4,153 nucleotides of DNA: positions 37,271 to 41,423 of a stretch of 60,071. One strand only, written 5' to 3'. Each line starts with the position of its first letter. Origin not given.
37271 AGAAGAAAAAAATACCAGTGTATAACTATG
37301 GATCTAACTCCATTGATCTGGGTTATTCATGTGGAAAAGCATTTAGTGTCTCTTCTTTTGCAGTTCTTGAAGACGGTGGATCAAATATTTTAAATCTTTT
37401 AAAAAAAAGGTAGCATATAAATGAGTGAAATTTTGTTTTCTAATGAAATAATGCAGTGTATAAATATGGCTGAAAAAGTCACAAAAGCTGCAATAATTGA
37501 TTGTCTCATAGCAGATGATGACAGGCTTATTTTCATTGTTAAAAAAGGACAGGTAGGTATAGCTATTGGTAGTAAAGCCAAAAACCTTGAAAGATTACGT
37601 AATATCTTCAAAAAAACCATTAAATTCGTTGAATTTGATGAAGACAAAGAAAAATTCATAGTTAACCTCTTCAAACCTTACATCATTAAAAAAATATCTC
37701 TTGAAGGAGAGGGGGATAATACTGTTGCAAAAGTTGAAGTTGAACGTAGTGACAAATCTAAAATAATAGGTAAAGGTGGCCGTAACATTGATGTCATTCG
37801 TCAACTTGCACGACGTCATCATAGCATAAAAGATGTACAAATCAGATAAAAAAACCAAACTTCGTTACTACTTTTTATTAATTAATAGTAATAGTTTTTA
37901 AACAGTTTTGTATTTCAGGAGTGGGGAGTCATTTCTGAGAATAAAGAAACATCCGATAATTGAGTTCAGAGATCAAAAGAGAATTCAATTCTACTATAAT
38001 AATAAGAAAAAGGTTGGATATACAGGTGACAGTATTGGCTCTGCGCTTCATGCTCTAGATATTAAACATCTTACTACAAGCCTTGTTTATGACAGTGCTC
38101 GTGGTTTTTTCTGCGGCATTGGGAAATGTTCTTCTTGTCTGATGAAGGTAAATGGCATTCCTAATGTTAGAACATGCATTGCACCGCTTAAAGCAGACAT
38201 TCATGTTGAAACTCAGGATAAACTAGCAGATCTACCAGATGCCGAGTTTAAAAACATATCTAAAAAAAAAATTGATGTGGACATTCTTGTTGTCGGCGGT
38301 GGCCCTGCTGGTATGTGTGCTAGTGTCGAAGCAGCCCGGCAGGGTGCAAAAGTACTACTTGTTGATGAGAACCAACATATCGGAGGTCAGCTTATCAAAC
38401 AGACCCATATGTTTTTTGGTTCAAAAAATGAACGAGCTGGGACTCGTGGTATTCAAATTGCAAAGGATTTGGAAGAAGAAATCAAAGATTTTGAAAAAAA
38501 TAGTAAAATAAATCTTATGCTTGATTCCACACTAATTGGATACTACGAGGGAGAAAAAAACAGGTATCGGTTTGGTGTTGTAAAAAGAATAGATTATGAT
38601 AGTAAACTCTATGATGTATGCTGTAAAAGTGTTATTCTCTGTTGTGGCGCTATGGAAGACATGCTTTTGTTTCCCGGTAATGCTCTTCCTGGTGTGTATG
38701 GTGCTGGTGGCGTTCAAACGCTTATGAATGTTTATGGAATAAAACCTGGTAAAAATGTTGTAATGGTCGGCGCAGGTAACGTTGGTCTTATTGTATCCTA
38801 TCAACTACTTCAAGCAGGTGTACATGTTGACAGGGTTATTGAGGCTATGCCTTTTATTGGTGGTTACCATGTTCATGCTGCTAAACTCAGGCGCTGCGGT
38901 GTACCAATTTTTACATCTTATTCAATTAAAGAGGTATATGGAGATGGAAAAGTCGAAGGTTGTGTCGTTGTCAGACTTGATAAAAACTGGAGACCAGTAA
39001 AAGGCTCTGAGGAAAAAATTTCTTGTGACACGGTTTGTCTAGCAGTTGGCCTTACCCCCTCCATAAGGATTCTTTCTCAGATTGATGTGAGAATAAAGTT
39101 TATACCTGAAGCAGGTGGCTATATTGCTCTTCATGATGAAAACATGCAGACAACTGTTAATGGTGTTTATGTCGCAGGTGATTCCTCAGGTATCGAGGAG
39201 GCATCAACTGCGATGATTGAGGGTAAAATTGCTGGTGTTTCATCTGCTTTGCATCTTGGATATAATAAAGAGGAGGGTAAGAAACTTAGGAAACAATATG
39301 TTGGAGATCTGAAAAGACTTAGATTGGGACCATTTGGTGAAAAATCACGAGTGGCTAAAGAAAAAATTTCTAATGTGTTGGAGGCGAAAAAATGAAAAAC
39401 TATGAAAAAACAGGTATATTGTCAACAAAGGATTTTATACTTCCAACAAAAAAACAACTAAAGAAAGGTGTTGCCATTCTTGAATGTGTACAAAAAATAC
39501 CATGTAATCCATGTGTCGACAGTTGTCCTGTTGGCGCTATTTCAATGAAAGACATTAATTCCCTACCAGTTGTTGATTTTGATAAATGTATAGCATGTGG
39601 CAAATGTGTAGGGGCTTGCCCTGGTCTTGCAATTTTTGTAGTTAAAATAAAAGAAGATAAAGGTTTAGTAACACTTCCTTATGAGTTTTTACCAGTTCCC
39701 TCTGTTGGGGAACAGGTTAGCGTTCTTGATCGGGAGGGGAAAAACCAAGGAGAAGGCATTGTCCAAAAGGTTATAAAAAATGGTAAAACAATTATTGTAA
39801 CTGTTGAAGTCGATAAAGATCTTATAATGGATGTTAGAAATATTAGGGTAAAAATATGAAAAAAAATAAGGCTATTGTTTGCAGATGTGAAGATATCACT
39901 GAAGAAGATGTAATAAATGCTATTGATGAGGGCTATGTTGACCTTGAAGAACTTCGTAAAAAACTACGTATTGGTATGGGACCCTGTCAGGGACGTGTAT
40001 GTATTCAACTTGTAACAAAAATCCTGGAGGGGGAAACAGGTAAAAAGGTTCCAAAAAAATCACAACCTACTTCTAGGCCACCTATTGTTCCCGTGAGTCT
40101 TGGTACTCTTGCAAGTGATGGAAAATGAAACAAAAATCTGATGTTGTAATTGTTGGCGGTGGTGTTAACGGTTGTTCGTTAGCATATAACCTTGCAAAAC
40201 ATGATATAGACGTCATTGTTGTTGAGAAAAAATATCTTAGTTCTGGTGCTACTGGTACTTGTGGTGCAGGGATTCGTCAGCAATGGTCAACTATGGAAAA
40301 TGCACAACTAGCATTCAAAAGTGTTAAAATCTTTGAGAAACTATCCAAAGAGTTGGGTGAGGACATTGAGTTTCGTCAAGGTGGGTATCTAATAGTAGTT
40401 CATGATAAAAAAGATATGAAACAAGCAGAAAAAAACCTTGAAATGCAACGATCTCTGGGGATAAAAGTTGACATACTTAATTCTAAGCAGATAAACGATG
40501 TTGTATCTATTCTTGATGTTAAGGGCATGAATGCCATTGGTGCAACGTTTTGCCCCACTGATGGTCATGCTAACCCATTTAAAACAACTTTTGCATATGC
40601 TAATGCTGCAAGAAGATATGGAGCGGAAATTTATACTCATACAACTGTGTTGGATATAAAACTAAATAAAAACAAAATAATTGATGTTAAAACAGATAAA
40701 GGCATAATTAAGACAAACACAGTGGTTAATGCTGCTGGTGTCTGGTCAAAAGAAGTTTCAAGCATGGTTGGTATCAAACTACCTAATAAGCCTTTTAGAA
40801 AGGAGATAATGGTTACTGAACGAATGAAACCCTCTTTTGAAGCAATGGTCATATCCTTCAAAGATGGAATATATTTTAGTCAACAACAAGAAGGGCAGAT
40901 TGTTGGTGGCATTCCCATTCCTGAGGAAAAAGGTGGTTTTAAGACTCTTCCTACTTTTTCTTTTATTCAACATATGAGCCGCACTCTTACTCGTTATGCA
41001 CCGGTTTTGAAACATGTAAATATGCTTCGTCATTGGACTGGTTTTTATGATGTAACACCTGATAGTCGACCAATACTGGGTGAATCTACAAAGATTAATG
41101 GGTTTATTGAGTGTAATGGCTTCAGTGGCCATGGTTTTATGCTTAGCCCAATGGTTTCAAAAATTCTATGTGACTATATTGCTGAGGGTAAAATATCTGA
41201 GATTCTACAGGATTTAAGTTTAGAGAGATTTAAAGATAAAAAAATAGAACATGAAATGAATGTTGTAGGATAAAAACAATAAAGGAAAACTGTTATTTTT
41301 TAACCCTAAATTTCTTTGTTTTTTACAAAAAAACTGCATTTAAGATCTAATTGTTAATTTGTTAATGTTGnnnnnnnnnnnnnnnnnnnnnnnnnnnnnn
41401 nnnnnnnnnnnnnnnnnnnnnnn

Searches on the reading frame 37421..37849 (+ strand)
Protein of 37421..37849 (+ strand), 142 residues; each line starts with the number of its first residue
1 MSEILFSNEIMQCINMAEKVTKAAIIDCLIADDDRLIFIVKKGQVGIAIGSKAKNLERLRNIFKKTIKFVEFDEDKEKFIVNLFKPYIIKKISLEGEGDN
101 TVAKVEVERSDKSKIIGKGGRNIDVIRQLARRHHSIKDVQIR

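Call 88: search_protein_families(library=pfam, proteins=[window:37421-37849:+], max_evalue=0.001)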
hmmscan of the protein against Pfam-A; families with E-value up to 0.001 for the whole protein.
window:37421-37849:+ (142 aa): 4 families
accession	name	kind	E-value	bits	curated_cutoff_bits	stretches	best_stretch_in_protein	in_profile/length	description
PF07650.23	KH_2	-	8e-12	45.3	22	1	17-68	7-59/78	KH domain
PF13184.12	KH_5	-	3.4e-09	37.1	27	1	33-93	2-68/69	NusA-like KH domain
PF13083.13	KH_KhpA-B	-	3e-07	30.7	32.1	1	91-131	19-59/73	KhpA/KhpB, KH domain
PF00013.35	KH_1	-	1.9e-06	28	21.5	0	104-128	3-27/66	KH domain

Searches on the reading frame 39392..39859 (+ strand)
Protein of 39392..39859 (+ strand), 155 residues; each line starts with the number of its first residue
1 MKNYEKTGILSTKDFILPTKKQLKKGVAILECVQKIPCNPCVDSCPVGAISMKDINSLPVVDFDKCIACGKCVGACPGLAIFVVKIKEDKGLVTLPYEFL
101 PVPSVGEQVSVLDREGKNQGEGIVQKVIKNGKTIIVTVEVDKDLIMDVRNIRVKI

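Call 88: search_protein_families(library=pfam, proteins=[window:39392-39859:+], max_evalue=0.001)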
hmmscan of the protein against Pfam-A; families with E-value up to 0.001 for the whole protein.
window:39392-39859:+ (155 aa): 11 families
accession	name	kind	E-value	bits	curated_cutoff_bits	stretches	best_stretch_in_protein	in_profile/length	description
PF00037.32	Fer4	-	3.1e-10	39.9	21.1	1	59-81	1-23/24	4Fe-4S binding domain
PF12838.12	Fer4_7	-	4e-08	34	27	1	37-77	4-49/52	4Fe-4S dicluster domain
PF13237.11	Fer4_10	-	4.1e-08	33.5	25.5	1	36-77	10-53/53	4Fe-4S dicluster domain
PF13187.11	Fer4_9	-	1.8e-07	31.5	27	1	38-78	5-49/52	4Fe-4S dicluster domain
PF12797.12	Fer4_2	-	2.2e-06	27.7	24.5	1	59-77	3-21/22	4Fe-4S binding domain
PF12837.12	Fer4_6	-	4.3e-06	26.8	25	1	59-79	2-22/24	4Fe-4S binding domain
PF13484.11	Fer4_16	-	5.2e-06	27.6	30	0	65-81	1-17/66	4Fe-4S double cluster binding domain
PF14697.11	Fer4_21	-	8.2e-06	26.3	35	1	61-90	3-32/59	4Fe-4S dicluster domain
PF25160.1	LdpA_Fe-S-bd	-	2.6e-05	24.4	27.6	1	39-81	7-43/49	LdpA Fe-S cluster-binding domain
PF12800.12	Fer4_4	-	4.1e-05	24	24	1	64-77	2-15/17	4Fe-4S binding domain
PF13183.11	Fer4_8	-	6.3e-05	23.9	27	0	63-79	2-18/68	4Fe-4S dicluster domain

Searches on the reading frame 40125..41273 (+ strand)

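Call 28: search_protein_families(library=pfam, proteins=[window:40125-41273:+], max_evalue=0.001)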
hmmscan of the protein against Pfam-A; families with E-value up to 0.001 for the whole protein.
window:40125-41273:+ (382 aa): 11 families
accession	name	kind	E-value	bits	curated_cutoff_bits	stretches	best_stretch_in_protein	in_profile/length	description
PF01266.30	DAO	-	6e-73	246.8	27.9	1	6-350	1-352/353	FAD dependent oxidoreductase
PF07992.20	Pyr_redox_2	-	2.3e-08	34.3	26.1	1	6-104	2-91/291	Pyridine nucleotide-disulphide oxidoreductase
PF00890.30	FAD_binding_2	-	4.8e-08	33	20.4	1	6-81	1-75/414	FAD binding domain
PF13738.12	Pyr_redox_3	-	2.3e-07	30.8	30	0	158-210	87-138/305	Pyridine nucleotide-disulphide oxidoreductase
PF03486.20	HI0933_like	-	2.5e-06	27.6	50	0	60-208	19-166/244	HI0933-like protein Rossmann domain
PF01494.25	FAD_binding_3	-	7.1e-06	25.9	22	1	5-36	2-33/349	FAD binding domain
PF01946.23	Thi4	-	8.3e-06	25.6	26.2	1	4-48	17-62/235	Thi4 family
PF13450.12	NAD_binding_8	-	1.1e-05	26.1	21.9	1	9-36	1-28/68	NAD(P)-binding Rossmann-like domain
PF00070.33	Pyr_redox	-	3.2e-05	24.8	22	0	7-35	2-30/82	Pyridine nucleotide-disulphide oxidoreductase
PF12831.13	FAD_oxidored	-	0.00041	20.2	27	0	6-191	1-127/416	FAD dependent oxidoreductase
PF01134.28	GIDA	-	0.00066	19.3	22.1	0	6-36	1-31/391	Glucose inhibited division protein A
